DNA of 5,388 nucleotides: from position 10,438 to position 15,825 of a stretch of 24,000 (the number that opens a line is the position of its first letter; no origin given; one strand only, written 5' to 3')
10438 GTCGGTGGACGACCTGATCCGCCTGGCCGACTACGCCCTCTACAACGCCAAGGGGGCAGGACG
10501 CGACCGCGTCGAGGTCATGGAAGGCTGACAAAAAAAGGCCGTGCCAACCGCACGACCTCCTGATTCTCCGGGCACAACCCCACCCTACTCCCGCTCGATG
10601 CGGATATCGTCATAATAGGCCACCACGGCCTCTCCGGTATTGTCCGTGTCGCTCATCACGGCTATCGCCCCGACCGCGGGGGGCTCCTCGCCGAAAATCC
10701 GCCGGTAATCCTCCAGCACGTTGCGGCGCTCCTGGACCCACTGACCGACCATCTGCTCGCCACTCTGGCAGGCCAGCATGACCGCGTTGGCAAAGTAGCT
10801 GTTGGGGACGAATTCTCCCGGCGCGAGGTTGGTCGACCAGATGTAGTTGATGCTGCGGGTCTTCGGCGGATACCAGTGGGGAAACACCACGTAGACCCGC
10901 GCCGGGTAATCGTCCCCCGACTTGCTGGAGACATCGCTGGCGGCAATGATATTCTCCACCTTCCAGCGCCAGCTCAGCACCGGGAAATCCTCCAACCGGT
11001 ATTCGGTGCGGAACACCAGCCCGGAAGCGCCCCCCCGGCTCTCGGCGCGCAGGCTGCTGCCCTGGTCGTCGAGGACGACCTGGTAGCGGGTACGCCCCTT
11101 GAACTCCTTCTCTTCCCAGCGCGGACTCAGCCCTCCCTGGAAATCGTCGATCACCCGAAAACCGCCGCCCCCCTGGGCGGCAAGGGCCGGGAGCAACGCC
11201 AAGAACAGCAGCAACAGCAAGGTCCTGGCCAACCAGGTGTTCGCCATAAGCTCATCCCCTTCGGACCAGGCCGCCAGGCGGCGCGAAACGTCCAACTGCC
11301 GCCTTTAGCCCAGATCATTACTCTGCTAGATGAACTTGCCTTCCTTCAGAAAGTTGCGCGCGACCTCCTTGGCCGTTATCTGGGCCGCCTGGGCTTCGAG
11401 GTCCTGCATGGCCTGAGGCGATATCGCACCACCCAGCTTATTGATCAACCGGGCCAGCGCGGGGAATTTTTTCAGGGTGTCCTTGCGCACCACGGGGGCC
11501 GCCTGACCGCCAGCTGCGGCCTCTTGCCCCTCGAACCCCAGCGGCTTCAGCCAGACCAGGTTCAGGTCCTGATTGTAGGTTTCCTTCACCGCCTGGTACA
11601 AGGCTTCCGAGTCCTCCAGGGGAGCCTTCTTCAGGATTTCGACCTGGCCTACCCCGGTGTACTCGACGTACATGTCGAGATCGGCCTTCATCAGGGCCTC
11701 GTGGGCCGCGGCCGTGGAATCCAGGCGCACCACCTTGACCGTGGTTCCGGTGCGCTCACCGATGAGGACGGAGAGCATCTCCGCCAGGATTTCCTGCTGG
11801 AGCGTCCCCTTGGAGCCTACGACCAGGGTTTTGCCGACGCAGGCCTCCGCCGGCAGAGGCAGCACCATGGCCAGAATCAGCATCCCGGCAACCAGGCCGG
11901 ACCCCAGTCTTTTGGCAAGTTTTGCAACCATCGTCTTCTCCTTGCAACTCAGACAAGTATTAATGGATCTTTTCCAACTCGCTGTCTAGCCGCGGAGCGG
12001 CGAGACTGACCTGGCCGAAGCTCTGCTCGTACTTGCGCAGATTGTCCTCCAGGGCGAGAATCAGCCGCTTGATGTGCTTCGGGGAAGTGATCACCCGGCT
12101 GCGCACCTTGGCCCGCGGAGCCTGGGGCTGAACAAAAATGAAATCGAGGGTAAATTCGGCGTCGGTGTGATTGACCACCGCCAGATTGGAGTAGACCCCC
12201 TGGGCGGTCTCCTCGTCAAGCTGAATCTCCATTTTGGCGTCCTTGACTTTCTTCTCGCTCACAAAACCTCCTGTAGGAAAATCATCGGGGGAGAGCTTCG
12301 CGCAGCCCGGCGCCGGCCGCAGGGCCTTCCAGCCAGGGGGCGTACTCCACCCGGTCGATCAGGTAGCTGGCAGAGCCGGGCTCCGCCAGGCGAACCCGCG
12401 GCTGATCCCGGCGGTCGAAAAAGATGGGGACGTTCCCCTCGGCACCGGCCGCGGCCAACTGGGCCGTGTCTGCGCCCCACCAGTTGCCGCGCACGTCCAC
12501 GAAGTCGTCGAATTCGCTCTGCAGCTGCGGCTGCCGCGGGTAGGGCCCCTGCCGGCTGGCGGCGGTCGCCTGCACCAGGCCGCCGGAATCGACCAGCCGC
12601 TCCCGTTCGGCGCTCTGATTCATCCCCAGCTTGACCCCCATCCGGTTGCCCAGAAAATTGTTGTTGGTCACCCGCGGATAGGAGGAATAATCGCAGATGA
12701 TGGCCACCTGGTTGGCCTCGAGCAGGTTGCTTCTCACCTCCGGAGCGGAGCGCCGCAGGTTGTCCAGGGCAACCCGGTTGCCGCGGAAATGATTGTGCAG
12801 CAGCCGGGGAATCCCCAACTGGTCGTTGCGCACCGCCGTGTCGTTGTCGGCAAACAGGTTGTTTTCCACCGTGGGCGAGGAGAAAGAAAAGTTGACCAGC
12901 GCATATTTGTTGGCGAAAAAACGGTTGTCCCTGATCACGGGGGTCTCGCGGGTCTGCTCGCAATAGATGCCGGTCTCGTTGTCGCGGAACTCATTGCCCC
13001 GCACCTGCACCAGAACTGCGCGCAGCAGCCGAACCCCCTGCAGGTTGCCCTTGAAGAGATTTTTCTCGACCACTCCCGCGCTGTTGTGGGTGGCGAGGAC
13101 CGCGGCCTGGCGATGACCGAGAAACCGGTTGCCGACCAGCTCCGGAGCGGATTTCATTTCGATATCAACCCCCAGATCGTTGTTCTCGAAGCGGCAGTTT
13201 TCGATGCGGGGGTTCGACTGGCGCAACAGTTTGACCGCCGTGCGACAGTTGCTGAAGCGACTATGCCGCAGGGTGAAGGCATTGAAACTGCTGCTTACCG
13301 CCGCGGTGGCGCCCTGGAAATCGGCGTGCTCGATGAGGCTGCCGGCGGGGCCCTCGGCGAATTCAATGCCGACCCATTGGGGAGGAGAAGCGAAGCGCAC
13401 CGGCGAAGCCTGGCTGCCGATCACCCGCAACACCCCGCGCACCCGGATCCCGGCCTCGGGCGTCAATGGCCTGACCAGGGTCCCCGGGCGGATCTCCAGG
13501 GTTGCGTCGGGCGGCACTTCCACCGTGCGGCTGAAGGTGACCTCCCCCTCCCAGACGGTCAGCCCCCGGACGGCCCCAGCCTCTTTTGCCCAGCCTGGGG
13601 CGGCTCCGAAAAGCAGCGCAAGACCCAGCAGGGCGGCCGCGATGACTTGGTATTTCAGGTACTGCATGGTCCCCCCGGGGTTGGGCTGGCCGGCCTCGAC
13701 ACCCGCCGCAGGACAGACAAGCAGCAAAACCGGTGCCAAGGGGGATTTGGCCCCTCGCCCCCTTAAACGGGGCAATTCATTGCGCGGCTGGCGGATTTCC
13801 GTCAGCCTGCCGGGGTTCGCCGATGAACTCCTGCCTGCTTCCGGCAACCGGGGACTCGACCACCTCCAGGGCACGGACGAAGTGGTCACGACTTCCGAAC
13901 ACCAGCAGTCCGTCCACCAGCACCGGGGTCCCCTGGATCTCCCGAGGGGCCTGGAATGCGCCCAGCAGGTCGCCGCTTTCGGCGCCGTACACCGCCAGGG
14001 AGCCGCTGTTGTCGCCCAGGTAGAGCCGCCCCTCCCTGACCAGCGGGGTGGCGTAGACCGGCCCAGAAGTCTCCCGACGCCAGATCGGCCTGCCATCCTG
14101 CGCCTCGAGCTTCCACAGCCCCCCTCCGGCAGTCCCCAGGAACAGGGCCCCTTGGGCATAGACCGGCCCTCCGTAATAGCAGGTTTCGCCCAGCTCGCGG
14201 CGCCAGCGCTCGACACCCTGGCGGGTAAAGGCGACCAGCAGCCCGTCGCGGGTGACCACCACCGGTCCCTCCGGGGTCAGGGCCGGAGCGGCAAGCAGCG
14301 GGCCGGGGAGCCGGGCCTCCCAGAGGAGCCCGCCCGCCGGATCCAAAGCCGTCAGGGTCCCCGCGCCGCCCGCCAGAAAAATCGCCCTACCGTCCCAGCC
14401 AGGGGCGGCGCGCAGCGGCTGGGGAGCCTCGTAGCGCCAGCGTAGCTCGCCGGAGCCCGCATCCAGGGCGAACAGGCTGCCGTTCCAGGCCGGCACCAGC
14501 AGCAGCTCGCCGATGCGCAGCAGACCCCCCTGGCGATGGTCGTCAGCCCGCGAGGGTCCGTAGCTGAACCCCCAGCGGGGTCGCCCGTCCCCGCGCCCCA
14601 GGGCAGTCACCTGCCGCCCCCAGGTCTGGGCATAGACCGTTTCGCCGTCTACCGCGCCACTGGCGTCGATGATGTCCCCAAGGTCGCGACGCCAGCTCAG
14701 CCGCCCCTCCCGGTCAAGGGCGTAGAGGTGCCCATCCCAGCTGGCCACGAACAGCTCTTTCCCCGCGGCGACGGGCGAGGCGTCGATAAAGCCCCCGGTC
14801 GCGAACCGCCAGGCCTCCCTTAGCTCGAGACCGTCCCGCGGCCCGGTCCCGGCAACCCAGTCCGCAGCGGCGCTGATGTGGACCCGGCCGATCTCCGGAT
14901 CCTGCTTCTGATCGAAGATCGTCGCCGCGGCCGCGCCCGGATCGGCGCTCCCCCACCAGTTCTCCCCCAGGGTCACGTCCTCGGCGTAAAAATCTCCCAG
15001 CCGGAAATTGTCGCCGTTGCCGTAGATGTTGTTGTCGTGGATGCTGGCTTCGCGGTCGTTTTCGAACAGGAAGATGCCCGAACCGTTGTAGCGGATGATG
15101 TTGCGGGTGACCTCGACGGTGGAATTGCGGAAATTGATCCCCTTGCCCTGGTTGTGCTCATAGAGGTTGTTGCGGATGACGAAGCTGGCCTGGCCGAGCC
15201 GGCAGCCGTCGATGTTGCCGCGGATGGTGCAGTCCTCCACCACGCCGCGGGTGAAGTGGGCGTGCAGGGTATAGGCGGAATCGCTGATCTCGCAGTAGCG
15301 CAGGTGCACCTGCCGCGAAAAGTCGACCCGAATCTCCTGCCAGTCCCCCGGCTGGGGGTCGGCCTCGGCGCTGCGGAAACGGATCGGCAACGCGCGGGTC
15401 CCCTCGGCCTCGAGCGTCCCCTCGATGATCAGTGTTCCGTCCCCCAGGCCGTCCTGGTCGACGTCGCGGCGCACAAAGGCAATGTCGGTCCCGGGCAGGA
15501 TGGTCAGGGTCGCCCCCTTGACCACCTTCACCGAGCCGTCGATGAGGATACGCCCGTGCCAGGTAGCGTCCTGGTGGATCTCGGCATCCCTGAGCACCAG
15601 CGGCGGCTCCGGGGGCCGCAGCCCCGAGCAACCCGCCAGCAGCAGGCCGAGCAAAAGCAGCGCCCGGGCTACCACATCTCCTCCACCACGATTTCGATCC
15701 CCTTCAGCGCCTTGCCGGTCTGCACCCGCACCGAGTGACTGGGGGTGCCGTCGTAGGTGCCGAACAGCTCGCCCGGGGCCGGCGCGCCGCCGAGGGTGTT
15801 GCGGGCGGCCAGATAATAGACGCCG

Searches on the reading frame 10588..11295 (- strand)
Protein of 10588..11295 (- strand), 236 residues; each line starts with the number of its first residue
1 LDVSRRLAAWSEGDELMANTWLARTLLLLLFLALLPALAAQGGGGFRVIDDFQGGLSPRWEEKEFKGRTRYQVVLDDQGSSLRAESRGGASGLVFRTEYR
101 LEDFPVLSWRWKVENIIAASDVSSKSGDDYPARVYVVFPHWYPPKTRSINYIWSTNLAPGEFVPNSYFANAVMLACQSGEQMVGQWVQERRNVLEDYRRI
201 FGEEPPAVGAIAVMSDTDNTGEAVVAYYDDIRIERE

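Call 20: search_protein_families(library=ncbifam, proteins=[window:10588-11295:-], max_evalue=0.00001)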
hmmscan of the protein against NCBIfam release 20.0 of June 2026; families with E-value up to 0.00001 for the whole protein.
window:10588-11295:- (236 aa): 0 families

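Call 55: search_protein_families(library=pfam, proteins=[window:10588-11295:-], max_evalue=0.001)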
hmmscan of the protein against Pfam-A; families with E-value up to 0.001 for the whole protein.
window:10588-11295:- (236 aa): 1 family
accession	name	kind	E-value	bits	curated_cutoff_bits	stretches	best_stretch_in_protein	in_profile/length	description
PF11249.13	DUF3047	-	4.5e-62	209.5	27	1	59-232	2-198/198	Protein of unknown function (DUF3047)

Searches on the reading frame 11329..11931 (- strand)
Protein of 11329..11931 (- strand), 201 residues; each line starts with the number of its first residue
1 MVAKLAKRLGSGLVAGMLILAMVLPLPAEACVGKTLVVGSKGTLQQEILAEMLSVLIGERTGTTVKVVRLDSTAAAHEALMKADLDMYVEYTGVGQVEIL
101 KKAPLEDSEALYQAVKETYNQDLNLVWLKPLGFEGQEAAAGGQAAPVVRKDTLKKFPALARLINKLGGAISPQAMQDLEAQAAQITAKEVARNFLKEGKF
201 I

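Call 21: search_protein_families(library=ncbifam, proteins=[window:11329-11931:-], max_evalue=0.00001)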
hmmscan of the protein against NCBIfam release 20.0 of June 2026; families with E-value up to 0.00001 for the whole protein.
window:11329-11931:- (201 aa): 1 family
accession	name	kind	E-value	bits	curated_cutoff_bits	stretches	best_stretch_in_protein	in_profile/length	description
NF049931.1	GlyBetbindOsmF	equivalog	6.8e-12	45.1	400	1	34-130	3-101/283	glycine betaine ABC transporter substrate-binding protein OsmF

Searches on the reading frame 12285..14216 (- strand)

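Call 21: search_protein_families(library=ncbifam, proteins=[window:12285-14216:-], max_evalue=0.00001)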
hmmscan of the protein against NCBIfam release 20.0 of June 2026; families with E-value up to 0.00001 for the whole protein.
window:12285-14216:- (644 aa): 2 families
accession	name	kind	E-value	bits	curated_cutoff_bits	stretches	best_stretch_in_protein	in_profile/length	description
TIGR04247.1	NosD_copper_fam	subfamily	5.2e-14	51.6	300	1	314-441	160-290/377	nitrous oxide reductase family maturation protein NosD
TIGR03804.1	para_beta_helix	repeat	1.7e-11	43.6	19.45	0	330-365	4-39/44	parallel beta-helix repeat protein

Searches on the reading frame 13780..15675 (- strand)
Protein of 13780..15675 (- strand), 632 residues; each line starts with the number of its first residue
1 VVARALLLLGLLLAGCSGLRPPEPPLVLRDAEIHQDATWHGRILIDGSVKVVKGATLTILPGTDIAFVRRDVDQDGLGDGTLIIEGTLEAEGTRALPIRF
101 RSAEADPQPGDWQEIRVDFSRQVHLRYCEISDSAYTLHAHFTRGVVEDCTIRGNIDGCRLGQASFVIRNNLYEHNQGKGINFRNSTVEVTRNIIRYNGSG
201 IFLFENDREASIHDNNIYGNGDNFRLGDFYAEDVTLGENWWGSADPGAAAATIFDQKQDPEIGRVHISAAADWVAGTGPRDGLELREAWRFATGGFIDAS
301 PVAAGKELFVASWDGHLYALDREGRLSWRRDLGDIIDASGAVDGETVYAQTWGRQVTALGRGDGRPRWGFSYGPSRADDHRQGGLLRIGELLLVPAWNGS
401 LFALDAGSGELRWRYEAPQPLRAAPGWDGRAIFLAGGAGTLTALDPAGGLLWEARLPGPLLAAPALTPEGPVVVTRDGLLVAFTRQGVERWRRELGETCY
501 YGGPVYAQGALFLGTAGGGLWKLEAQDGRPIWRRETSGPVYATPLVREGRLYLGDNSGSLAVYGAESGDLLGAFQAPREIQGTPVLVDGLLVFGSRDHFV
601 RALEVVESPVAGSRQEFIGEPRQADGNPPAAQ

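Call 21: search_protein_families(library=ncbifam, proteins=[window:13780-15675:-], max_evalue=0.00001)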
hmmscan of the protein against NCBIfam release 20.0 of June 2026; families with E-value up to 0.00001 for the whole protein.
window:13780-15675:- (632 aa): 5 families
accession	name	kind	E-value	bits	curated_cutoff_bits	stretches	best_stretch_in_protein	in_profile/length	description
TIGR03300.1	assembly_YfgL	equivalog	1e-36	126.4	285.2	3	394-493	70-171/377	outer membrane protein assembly factor BamB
NF053615.1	SerThrKinAfsKStmc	equivalog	4.9e-23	81.7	1300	2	398-606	582-802/809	protein serine/threonine kinase AfsK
NF008351.0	PRK11138.1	equivalog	7.2e-23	80.7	423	2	297-369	248-319/394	outer membrane protein assembly factor BamB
TIGR03075.1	PQQ_enz_alc_DH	subfamily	3.4e-09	35.9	480.05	0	365-421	48-101/530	PQQ-dependent dehydrogenase, methanol/ethanol family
TIGR04528.1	acido_non_PQQ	subfamily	6.1e-09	35.2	650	0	482-546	405-471/493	acido-empty-quinoprotein group A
